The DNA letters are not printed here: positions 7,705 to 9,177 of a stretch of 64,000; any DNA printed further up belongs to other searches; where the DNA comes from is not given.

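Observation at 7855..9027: STAS domain fused to an aminoglycoside/choline-kinase-fold phosphotransferase; its STAS motif is identical to the free-standing STAS but differently encoded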

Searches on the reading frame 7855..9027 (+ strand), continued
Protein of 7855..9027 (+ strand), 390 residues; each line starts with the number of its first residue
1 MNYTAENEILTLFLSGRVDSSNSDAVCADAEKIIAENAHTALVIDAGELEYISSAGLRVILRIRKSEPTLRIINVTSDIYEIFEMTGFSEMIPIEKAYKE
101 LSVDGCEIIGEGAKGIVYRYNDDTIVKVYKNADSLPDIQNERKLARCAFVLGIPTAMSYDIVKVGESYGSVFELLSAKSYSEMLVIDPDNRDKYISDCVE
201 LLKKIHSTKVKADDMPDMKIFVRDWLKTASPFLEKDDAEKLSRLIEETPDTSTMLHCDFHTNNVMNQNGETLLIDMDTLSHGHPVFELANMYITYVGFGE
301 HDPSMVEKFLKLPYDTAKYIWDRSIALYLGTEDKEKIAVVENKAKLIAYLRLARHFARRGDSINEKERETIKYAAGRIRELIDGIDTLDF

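Call 17: search_protein_representatives(protein=window:7855-9024:+)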
Query: 390 residues. Proteins with E-value up to 0.001 (for the whole library): 5029; up to 1e-10: 1513; up to 1e-30: 678. The best 150 are listed.
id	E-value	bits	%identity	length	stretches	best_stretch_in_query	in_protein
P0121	4.2e-128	443.8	53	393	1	3-390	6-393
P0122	1.6e-115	402.5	48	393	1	9-390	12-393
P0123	6.5e-113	393.9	52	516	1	3-359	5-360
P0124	7.8e-112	390.3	49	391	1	7-388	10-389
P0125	1.9e-111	389.0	62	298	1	93-390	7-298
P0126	2.1e-106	372.5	46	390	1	6-389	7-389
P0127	8.9e-106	370.4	47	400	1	10-388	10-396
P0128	4.3e-105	368.1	45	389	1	4-389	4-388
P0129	2.4e-103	362.4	45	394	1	3-390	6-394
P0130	4.9e-101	354.8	45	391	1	5-388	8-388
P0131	1.1e-100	353.6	45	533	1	11-390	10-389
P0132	1.3e-100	353.4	43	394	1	2-389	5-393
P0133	6.5e-99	347.8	53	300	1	8-298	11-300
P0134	9.2e-99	347.3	46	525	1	6-388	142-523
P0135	3.7e-98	345.3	43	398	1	7-387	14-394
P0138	5.7e-95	334.8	43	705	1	10-359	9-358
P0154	1.8e-85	303.5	42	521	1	12-390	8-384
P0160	7.2e-84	298.3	40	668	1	13-388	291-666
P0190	2.5e-75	270.2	38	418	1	4-355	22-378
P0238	4.6e-70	252.9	38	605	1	10-360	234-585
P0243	7.4e-70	252.2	37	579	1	41-390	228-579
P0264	1.8e-68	247.6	33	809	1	14-390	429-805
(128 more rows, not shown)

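Call 23: find_encoding_contigs(protein=P0002, flank=10000, max_places=2)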
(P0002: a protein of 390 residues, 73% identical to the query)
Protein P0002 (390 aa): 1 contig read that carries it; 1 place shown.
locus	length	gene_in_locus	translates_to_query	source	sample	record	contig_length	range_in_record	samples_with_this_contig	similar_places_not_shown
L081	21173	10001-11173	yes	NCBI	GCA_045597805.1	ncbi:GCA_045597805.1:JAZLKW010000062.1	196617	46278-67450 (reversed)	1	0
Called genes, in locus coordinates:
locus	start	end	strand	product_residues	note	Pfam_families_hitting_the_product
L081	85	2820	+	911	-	PF00404:Dockerin_1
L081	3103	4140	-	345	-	PF01212:Beta_elim_lyase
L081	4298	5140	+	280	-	PF18937:DUF5685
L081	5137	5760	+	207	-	PF00226:DnaJ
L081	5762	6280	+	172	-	-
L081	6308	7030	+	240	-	-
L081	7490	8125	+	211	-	-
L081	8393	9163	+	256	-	PF00881:Nitroreductase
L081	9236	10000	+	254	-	PF01048:PNP_UDP_1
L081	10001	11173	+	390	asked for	PF01740:STAS, PF13466:STAS_2 (weak), PF01636:APH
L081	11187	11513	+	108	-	PF06153:CdAMP_rec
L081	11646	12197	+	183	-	-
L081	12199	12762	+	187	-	PF02417:Chromate_transp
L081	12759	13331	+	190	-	PF02417:Chromate_transp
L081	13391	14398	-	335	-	PF03590:AsnA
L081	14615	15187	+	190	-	PF00156:Pribosyltran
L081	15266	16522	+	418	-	PF02608:Bmp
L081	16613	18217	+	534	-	PF00005:ABC_tran, PF13304:AAA_21 (faint), PF00005:ABC_tran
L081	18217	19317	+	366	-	PF02653:BPD_transp_2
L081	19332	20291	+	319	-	PF02653:BPD_transp_2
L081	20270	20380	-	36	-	-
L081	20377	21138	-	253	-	PF13472:Lipase_GDSL_2 (faint)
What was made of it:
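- The closest relative, L081, has no adjacent free STAS (call 23).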

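Call 24: find_encoding_contigs(protein=P0003, flank=10000, max_places=2)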
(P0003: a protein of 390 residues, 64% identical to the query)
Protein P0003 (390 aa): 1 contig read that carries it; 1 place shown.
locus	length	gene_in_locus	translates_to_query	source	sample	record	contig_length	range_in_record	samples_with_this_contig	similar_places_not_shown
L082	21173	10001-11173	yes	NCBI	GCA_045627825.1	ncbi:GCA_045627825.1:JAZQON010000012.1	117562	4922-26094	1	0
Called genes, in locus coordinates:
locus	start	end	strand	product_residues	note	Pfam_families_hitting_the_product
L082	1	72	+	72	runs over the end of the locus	PF12728:HTH_17 (weak)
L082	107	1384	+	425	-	PF14659:Phage_int_SAM_3 (weak), PF00589:Phage_integrase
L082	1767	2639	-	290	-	PF00722:Glyco_hydro_16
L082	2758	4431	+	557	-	PF00877:NLPC_P60 (weak)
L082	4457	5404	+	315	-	PF01408:GFO_IDH_MocA, PF22725:GFO_IDH_MocA_C3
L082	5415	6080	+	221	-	-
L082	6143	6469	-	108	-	PF06153:CdAMP_rec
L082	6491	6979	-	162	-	PF08909:DUF1854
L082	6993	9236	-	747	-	PF00664:ABC_membrane, PF02463:SMC_N (faint), PF00005:ABC_tran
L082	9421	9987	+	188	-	PF13328:HD_4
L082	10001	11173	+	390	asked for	PF01740:STAS, PF13466:STAS_2 (weak), PF01636:APH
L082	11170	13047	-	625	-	-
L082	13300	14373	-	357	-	PF04321:RmlD_sub_bind, PF01073:3Beta_HSD, PF01370:Epimerase, PF02719:Polysacc_synt_2, PF07993:NAD_binding_4, PF16363:GDP_Man_Dehyd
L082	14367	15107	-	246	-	PF00483:NTP_transferase, PF01128:IspD (weak), PF12804:NTP_transf_3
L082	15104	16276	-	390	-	PF00288:GHMP_kinases_N, PF08544:GHMP_kinases_C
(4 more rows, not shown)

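Call 33: predict_structure(alignment_id=A2)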
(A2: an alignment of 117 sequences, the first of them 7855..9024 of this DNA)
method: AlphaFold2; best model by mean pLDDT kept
length: 390 residues; sequences in the alignment: 117
mean_pLDDT: 94.5   pTM: 0.81
mean pLDDT of the five models: 94.5, 94.4, 93.9, 93.1, 92.1
residues with pLDDT >= 90: 344; 70-90: 46; 50-70: 0; < 50: 0
segments of 3 or more residues with pLDDT < 50: none
pLDDT, mean of each block of 10 residues (from residue 1): 96 97 98 97 97 97 97 94 94 92 89 85 90 91 91 90 93 85 93 97 98 94 98 98 97 95 90 91 98 97 92 96 99 98 99 95 93 98 97
secondary structure, 60 per line:
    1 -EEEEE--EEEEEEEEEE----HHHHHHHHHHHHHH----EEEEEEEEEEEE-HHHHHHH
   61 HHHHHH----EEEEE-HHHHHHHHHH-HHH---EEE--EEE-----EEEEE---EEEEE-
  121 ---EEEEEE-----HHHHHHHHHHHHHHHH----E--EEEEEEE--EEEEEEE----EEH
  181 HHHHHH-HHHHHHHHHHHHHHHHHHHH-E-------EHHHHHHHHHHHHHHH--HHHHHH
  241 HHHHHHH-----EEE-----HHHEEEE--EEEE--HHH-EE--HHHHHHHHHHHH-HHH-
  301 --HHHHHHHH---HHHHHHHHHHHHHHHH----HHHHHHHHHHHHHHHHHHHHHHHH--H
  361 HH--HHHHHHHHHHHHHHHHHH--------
elements in order: E2-6 E9-18 H23-36 E41-52 H54-66 E71-75 H77-86 E94-96 E99-101 E107-111 E115-119 E124-129 H135-150 E158-164 E167-173 H180-186 H188-207 H218-232 H235-247 E253-255 E264-267 E270-273 H284-295 H303-310 H314-329 H334-357 H365-382
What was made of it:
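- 8146..9027 (+): APH-fold kinase domain (residues 98-390). Key features:
- Gly-rich loop GEGAKG, residues 110-115
- Lys127 (8233-8235)
- Glu141 (8275-8277)
- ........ (8620-8643; Asp258, Asn263)
- IDMD (8674-8685; Asp275)
- helical C-lobe. AlphaFold2 pLDDT 94.5 (call 33).
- On STAS / anti-sigma-factor antagonist superfamily (SpoIIAA, RsbV): The model shows the beta-alpha pattern over residues 1-96 with pLDDT 94-98 (call 33).
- On Hanks-type (eukaryote-like) Ser/Thr protein kinases: Only about 6 residues lie between Asp277 and helix 284-295 (call 33).
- Strand 94-96 of STAS runs into kinase strand 99-101 (call 33). Only about 6 residues separate Asp277 from the next helix at 284, so there is no activation segment (call 33). 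The rigid STAS-kinase packing (pTM 0.81, call 33) could in principle present Ser54 to the active site. There is no activation segment or peptide-binding element (call 33).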

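Call 36: fold_search(model_id=the predicted structure, library=pdb)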
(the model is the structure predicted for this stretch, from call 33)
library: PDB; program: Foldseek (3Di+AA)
matches with E <= 10: 1964; with E <= 0.001: 513
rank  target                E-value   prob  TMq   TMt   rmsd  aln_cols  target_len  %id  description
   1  3uzr                  1.9e-09  1.00  0.47  0.58   8.0       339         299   15  Crystal structure of aminoglycoside phosphotransferase APH(2'')-Ib, apo form (released 2011-12-21)
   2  4fex_C                1.9e-09  1.00  0.36  0.50   9.1       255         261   13  Crystal structure of the aminoglycoside phosphotransferase APH(3')-Ia, with substrate kanamycin and small molecule inh (released 2012-06-20)
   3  4fev_C                2.8e-09  1.00  0.36  0.51   9.0       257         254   12  Crystal structure of the aminoglycoside phosphotransferase APH(3')-Ia, with substrate kanamycin and small molecule inh (released 2012-06-20)
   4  3n4u                  3.1e-09  1.00  0.39  0.48   9.3       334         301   14  app APH(2")-IVa form II (released 2010-06-30)
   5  3sgc                  3.1e-09  1.00  0.37  0.46   9.5       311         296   14  Crystal Structure of Apo Aminoglycoside-2''-Phosphotransferase Type IVa (released 2011-06-29)
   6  7f0a                  3.3e-09  1.00  0.42  0.55   6.3       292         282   15  Crystal structure of capreomycin phosphotransferase (released 2022-05-11)
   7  4gkh_B                4.3e-09  1.00  0.35  0.48   9.2       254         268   12  Crystal structure of the aminoglycoside phosphotransferase APH(3')-Ia, with substrate kanamycin and small molecule inh (released 2012-09-05)
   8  4dca                  4.6e-09  1.00  0.48  0.61   7.1       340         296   14  Crystal structure of aminoglycoside phosphotransferase APH(2'')-Ib, ADP-bound (released 2012-02-01)
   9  4n57_A                4.6e-09  1.00  0.44  0.55   7.9       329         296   13  Crystal structure of aminoglycoside phosphotransferase APH(2'')-IVa ADP complex (released 2014-12-17)
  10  4feu_F                5.1e-09  1.00  0.35  0.52   9.6       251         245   14  Crystal structure of the aminoglycoside phosphotransferase APH(3')-Ia, with substrate kanamycin and small molecule inh (released 2012-06-20)
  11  4gkh_G                5.7e-09  1.00  0.34  0.47   9.3       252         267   13  Crystal structure of the aminoglycoside phosphotransferase APH(3')-Ia, with substrate kanamycin and small molecule inh (released 2012-09-05)
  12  3hav_A                6.0e-09  1.00  0.42  0.53   7.6       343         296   13  Structure of the streptomycin-ATP-APH(2")-IIa ternary complex (released 2009-11-17)
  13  4fev_A                6.4e-09  1.00  0.37  0.51   8.9       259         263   13  Crystal structure of the aminoglycoside phosphotransferase APH(3')-Ia, with substrate kanamycin and small molecule inh (released 2012-06-20)
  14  4fev_F                6.4e-09  1.00  0.35  0.50   9.3       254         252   12  Crystal structure of the aminoglycoside phosphotransferase APH(3')-Ia, with substrate kanamycin and small molecule inh (released 2012-06-20)
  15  3ham_A                7.9e-09  1.00  0.46  0.56   7.8       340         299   15  Structure of the gentamicin-APH(2")-IIa complex (released 2009-07-28)
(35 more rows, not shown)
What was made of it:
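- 8146..9027 (+): Foldseek best matches are APH(2''), APH(3'), capreomycin phosphotransferase and methylthioribose kinase (call 36).
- On APH / choline-aminoglycoside kinase family (PF01636): Foldseek E about 1e-9 to APH structures (call 36).
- Foldseek places the kinase among small-molecule kinases (call 36). The nearest structures are all small-molecule kinases, at 12-18% identity (call 36). The best structural matches are APH(2''), APH(3'), capreomycin and macrolide phosphotransferases (call 36).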

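Call 51: search_protein_families(library=padloc, proteins=[window:7855-9024:+], max_evalue=0.01)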
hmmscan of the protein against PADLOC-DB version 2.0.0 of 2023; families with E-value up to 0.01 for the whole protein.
window:7855-9024:+ (390 aa): 0 families

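Call 58: search_protein_families(library=pfam, proteins=[P0134, P0160, P0238, P0243, P0264, P0123, P0131, P0138, P0154, P0190], max_evalue=0.001)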
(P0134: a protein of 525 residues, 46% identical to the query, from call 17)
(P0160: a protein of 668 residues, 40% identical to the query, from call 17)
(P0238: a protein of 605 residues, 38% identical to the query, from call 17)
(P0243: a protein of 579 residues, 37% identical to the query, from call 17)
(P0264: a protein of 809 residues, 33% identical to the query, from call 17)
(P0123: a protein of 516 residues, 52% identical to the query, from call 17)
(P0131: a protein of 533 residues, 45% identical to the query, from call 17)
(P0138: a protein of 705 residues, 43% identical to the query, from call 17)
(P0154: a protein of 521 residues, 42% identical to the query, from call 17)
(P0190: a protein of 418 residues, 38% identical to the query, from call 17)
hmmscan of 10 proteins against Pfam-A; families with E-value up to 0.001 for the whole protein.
P0134 (525 aa): 4 families
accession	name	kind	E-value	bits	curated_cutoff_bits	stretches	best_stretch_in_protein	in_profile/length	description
PF13581.12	HATPase_c_2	-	5.8e-16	59.1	27.4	1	12-130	7-127/127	Histidine kinase-like ATPase domain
PF01740.26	STAS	-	1.7e-15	57.1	22.6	1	145-232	10-101/106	STAS domain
PF01636.29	APH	-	5.4e-10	39.9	23.2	1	244-431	4-214/239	Phosphotransferase enzyme family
PF13466.11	STAS_2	-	0.00011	22.7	29.2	1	150-224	3-79/80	STAS domain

P0160 (668 aa): 7 families
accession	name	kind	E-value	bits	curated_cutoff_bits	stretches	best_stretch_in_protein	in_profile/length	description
PF24391.1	HD-CE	-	1.2e-37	130.5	27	1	39-243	1-236/263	HD-CE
PF01636.29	APH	-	8.6e-15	55.6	23.2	1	387-574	4-212/239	Phosphotransferase enzyme family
PF01740.26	STAS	-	5.4e-07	29.8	22.6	1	290-377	13-103/106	STAS domain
PF02958.26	EcKL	-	1.4e-06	28.3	22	1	510-572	193-262/294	Ecdysteroid kinase-like family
PF19974.5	TCAD9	-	6e-06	26.1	40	1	510-572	293-339/429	Ternary complex associated domain 9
PF04655.20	APH_6_hur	-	0.00019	21.3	27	1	521-595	150-225/252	Aminoglycoside/hydroxyurea antibiotic resistance kinase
PF13466.11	STAS_2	-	0.00073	20.1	29.2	0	293-367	4-79/80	STAS domain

P0238 (605 aa): 6 families
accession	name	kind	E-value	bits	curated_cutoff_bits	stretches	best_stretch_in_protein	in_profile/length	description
PF13328.12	HD_4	-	1e-16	61.5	27.2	1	30-157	2-133/156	HD domain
PF01636.29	APH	-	4e-12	46.8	23.2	1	347-521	22-212/239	Phosphotransferase enzyme family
PF01740.26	STAS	-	1.3e-10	41.4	22.6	1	228-318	5-99/106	STAS domain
PF01966.28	HD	-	5.6e-06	27.1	22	1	50-147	2-115/116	HD domain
PF13466.11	STAS_2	-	7.9e-05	23.2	29.2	1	236-312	1-79/80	STAS domain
PF09481.15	CRISPR_Cse1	-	0.00061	19.5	24.7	0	487-574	236-316/450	CRISPR-associated protein Cse1 (CRISPR_cse1)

P0243 (579 aa): 4 families
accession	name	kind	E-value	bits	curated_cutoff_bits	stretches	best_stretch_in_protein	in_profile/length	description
PF13328.12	HD_4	-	2e-22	80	27.2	1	7-135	1-132/156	HD domain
PF01636.29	APH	-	2.3e-13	50.9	23.2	1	295-489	2-219/239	Phosphotransferase enzyme family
PF01966.28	HD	-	5.9e-07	30.2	22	1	28-126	2-115/116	HD domain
PF19974.5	TCAD9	-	0.00055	19.7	40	0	442-482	298-339/429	Ternary complex associated domain 9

P0264 (809 aa): 4 families
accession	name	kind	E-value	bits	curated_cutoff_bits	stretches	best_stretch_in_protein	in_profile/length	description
PF00999.27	Na_H_Exchanger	-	4.8e-45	154.5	26.2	1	25-407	3-373/375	Sodium/hydrogen exchanger, transmembrane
PF01636.29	APH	-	6.4e-13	49.5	23.2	1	525-725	6-229/239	Phosphotransferase enzyme family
PF01740.26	STAS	-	1.9e-12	47.3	22.6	1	429-512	15-102/106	STAS domain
PF13466.11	STAS_2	-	1.8e-11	44.5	29.2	1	429-503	3-79/80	STAS domain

P0123 (516 aa): 6 families
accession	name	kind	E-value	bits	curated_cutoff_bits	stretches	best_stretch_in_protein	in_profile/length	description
PF01636.29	APH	-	1.4e-15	58.1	23.2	1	108-294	2-210/239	Phosphotransferase enzyme family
PF01740.26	STAS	-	1.7e-14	53.9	22.6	1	6-98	5-101/106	STAS domain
PF04634.17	YezG-like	-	6.3e-07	30.1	21.7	1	360-436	44-121/146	Immunity protein YezG-like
PF13466.11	STAS_2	-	9e-06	26.2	29.2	1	14-90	1-79/80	STAS domain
PF02958.26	EcKL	-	0.00022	21.1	22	1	217-294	177-261/294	Ecdysteroid kinase-like family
PF01633.27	Choline_kinase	-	0.0004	20.2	29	0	134-336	77-245/300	Choline/ethanolamine kinase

P0131 (533 aa): 5 families
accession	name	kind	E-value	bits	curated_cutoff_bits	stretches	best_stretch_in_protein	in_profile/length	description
PF13581.12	HATPase_c_2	-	4.9e-20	72.3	27.4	1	405-531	2-127/127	Histidine kinase-like ATPase domain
PF01636.29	APH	-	1.8e-17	64.3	23.2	1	106-309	3-226/239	Phosphotransferase enzyme family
PF01740.26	STAS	-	8.7e-13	48.4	22.6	1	2-95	4-101/106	STAS domain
PF13466.11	STAS_2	-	9.1e-05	23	29.2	1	13-86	3-78/80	STAS domain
PF25802.1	WWC1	-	0.0003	21.2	27.8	1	359-423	2-67/135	WWC1-like, helical hairpin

P0138 (705 aa): 4 families
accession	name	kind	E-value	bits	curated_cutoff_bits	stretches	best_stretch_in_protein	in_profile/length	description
PF01636.29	APH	-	5.5e-14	52.9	23.2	1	106-291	3-210/239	Phosphotransferase enzyme family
PF01740.26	STAS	-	8.8e-14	51.6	22.6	1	2-95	4-101/106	STAS domain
PF02811.25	PHP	-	3e-07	31.3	26.4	1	425-497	1-76/164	PHP domain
PF13466.11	STAS_2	-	1.3e-05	25.7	29.2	1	11-86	1-78/80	STAS domain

P0154 (521 aa): 4 families
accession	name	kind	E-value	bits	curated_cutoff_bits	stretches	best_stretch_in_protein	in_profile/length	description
PF13581.12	HATPase_c_2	-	8.6e-20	71.5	27.4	1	392-513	2-127/127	Histidine kinase-like ATPase domain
PF01636.29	APH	-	4.8e-17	62.9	23.2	1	107-308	10-233/239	Phosphotransferase enzyme family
PF01740.26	STAS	-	1.1e-12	48.1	22.6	1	8-94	13-105/106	STAS domain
PF13466.11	STAS_2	-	6e-11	42.8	29.2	1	8-82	1-79/80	STAS domain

P0190 (418 aa): 4 families
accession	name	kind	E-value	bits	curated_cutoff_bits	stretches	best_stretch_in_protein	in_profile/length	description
PF01740.26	STAS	-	8.7e-13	48.4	22.6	1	22-119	5-101/106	STAS domain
PF01636.29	APH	-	2.4e-11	44.3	23.2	1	133-318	6-213/239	Phosphotransferase enzyme family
PF13466.11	STAS_2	-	2.5e-06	28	29.2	1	30-108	1-76/80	STAS domain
PF19974.5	TCAD9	-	0.00064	19.4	40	1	225-306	264-328/429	Ternary complex associated domain 9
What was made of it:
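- Rosetta-stone fusions: GHKL-STAS-APH and STAS-APH-GHKL (call 58).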
